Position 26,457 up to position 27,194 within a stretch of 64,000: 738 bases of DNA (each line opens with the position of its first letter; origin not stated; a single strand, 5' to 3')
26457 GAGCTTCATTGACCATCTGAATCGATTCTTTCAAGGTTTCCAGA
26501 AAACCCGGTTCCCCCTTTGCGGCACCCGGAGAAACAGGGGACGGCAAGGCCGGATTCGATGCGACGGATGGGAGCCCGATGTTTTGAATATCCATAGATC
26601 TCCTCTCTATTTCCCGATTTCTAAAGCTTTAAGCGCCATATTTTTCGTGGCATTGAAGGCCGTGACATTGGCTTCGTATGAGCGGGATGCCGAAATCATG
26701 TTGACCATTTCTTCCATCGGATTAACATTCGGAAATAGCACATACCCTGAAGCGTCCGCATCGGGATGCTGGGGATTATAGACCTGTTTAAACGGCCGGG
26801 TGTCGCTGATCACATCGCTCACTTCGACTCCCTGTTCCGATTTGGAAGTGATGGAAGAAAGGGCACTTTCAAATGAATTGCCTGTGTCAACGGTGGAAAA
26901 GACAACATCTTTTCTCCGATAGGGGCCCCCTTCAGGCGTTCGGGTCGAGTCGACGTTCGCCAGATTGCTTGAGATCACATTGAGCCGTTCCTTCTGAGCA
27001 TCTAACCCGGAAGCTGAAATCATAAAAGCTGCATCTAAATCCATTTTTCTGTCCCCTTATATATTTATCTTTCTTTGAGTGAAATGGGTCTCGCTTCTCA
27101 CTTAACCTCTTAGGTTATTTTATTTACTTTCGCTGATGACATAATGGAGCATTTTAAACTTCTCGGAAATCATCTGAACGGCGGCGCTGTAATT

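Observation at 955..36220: Recurrent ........-centred element just upstream of several flagellar start codons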

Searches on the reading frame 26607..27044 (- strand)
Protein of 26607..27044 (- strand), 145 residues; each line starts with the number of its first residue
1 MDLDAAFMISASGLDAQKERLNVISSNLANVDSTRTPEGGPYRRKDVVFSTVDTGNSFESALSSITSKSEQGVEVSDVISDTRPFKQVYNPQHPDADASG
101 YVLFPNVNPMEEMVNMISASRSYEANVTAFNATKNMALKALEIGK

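Call 95: search_protein_families(library=pfam, proteins=[window:26607-27044:-])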
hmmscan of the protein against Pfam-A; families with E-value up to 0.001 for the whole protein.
window:26607-27044:- (145 aa): 2 families
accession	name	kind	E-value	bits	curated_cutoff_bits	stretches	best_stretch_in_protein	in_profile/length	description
PF06429.18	Flg_bbr_C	-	3.9e-15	55.5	23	1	99-142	2-45/46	Flagellar basal body rod FlgEFG protein C-terminal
PF00460.25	Flg_bb_rod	-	1.6e-07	31.6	20.7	1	10-34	4-27/31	Flagella basal body rod protein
